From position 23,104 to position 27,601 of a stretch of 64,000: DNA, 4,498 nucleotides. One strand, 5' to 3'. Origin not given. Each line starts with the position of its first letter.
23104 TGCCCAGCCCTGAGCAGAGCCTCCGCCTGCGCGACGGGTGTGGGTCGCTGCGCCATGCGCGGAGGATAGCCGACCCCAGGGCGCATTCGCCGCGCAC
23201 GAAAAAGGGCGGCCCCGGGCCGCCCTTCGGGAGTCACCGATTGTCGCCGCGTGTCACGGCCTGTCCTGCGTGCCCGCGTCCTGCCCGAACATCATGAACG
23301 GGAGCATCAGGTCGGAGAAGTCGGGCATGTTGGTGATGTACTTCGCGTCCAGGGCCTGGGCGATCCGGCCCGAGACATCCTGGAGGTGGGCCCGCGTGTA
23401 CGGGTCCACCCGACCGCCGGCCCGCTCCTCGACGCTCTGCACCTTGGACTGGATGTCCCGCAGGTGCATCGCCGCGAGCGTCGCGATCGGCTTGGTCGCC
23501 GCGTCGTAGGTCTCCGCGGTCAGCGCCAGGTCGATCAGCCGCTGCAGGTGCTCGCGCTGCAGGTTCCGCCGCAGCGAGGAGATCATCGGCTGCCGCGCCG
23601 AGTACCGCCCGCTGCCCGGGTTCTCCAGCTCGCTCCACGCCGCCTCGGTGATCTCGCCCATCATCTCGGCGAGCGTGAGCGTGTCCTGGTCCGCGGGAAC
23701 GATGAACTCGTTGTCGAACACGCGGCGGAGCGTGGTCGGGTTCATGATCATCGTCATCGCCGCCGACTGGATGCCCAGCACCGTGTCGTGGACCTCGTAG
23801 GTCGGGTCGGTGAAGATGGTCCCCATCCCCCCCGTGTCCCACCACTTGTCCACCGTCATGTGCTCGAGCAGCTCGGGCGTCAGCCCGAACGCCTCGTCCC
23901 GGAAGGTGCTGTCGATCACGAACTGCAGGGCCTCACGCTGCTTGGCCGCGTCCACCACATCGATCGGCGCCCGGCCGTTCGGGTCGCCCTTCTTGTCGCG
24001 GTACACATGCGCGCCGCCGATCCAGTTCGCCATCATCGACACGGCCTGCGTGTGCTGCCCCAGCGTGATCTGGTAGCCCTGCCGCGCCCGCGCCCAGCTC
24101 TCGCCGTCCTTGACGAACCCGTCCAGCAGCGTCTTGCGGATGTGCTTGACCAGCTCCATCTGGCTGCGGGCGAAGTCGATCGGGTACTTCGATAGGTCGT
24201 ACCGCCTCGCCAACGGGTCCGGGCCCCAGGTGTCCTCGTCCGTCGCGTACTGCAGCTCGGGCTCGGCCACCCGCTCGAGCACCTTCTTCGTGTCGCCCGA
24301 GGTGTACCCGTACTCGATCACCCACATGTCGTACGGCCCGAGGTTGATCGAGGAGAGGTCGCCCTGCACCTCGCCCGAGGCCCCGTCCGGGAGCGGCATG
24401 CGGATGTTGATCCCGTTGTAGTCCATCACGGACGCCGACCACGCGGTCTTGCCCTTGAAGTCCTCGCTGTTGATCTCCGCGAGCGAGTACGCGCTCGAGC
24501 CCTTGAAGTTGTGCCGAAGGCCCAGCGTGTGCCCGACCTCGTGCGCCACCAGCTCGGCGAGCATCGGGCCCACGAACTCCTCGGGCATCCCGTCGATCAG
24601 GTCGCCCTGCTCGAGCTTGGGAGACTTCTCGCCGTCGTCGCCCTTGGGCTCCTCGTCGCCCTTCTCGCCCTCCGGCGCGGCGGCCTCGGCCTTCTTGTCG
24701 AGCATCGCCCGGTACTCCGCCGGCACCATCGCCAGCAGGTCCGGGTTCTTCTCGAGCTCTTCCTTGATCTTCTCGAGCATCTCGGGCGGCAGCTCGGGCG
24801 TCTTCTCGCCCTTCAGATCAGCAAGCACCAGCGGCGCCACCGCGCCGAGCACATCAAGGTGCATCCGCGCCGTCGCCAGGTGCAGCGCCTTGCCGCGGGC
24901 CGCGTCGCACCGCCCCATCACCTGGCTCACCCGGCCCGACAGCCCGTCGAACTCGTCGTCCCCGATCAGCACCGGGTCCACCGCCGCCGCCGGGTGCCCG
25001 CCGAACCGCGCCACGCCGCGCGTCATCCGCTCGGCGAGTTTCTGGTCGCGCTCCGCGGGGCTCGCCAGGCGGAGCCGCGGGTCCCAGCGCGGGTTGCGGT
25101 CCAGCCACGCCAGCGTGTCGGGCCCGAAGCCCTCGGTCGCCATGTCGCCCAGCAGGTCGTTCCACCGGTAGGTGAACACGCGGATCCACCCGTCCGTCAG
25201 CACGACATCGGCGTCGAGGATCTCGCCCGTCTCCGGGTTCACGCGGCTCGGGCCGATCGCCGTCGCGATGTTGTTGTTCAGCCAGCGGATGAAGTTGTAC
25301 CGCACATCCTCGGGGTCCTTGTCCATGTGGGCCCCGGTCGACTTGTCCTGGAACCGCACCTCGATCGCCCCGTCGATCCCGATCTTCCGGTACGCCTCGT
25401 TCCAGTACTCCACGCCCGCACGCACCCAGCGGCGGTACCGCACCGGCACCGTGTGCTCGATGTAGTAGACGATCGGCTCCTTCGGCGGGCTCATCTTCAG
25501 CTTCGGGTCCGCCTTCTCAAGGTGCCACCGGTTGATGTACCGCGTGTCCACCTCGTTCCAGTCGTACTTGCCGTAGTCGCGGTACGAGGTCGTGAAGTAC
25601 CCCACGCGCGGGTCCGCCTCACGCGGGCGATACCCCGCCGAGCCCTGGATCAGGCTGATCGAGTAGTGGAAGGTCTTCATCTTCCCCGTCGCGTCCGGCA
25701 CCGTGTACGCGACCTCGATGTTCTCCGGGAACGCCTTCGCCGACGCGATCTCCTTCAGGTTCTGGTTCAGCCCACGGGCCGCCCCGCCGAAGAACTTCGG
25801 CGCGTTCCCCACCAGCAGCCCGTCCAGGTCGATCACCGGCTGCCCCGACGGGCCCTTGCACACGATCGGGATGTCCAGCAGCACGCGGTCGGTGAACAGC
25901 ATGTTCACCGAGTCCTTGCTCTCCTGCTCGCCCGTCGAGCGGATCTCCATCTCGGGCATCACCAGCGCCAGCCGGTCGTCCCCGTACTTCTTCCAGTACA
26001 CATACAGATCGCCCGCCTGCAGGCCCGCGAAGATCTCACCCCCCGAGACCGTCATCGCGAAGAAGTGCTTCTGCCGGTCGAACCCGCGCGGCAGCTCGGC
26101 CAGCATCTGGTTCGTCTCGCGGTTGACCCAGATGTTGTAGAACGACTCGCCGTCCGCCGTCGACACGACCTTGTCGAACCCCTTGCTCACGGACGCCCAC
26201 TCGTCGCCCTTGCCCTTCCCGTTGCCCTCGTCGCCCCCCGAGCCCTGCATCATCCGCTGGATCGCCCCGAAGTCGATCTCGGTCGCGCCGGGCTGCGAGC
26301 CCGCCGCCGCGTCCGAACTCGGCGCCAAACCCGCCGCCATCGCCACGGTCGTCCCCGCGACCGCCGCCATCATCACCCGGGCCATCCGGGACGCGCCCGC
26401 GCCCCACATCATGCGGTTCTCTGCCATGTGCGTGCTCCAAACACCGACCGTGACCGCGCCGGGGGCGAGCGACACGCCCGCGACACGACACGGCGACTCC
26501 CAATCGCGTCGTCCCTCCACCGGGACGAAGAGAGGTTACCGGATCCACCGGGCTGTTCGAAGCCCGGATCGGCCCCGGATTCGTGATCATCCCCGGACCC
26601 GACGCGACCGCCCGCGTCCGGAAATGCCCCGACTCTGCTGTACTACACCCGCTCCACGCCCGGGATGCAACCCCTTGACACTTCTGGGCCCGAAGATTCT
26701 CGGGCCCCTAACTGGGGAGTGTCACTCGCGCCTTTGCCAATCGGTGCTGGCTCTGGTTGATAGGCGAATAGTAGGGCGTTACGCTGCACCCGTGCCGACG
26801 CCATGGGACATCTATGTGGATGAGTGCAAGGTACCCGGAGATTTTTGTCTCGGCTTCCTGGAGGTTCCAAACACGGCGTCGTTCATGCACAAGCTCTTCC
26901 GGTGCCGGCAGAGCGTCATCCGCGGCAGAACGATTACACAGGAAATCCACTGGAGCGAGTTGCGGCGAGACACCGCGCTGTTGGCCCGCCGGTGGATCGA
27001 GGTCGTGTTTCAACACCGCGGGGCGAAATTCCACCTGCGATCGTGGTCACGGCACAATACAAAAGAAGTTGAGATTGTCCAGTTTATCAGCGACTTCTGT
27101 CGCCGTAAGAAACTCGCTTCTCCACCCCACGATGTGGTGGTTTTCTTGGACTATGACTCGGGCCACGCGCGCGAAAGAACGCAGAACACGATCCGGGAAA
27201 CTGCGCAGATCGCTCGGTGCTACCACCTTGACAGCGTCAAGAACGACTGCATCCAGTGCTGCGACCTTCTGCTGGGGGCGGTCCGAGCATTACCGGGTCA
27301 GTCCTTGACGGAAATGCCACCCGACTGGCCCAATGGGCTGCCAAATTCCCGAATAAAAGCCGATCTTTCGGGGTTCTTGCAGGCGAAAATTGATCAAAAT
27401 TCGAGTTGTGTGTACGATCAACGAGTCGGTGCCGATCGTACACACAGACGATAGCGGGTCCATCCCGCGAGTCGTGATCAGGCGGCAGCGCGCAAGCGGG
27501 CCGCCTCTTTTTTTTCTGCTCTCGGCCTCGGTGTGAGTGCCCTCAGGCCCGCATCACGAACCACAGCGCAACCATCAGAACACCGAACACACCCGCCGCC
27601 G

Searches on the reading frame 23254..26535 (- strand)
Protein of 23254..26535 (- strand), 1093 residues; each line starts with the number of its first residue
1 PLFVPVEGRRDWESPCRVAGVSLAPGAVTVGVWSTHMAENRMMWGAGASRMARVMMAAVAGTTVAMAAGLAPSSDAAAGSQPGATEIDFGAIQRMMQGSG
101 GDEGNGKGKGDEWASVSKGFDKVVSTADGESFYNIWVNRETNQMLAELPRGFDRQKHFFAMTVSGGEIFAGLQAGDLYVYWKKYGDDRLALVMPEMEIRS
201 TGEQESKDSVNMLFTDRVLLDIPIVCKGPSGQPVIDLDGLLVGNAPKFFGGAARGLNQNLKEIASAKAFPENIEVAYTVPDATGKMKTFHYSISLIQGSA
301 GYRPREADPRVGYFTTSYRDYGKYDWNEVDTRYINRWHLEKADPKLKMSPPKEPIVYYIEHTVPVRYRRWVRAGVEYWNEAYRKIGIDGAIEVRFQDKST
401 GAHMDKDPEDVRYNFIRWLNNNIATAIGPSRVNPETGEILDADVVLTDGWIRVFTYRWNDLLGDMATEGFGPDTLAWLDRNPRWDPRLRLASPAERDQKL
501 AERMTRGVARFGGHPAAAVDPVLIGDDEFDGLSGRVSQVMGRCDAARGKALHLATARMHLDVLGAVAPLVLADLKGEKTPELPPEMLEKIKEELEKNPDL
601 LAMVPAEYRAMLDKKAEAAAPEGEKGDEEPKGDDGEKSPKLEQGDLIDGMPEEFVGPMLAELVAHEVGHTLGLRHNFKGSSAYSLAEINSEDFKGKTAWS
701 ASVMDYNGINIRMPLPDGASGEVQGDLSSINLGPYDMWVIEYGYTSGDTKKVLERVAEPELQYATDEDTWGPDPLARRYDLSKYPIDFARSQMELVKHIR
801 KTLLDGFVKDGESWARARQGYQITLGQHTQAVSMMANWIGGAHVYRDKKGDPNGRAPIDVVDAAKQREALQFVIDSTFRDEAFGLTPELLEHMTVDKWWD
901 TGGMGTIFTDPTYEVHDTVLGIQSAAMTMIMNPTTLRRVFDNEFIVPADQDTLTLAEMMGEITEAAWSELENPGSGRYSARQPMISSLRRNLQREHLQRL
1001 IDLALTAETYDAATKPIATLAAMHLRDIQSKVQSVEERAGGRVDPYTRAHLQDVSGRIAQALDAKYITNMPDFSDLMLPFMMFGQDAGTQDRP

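Call 10: search_protein_families(library=pfam, proteins=[window:23254-26535:-], max_evalue=0.001)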
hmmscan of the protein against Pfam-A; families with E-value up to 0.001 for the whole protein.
window:23254-26535:- (1093 aa): 2 families
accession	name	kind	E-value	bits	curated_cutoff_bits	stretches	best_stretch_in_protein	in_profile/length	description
PF16313.11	DUF4953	-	1.4e-68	231.9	24.2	1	650-971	4-314/316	Met-zincin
PF17148.9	DUF5117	-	3.4e-20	73.1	27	1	173-341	3-188/189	Domain of unknown function (DUF5117)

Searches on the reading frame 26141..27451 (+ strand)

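Call 81: search_protein_families(library=pfam, proteins=[window:26141-27451:+], max_evalue=0.001)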
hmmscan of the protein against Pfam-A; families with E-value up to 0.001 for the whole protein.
window:26141-27451:+ (437 aa): 1 family
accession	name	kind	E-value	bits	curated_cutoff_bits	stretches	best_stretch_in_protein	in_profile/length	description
PF12686.12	DUF3800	-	8.1e-07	30.3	21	1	224-382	2-147/149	Protein of unknown function (DUF3800)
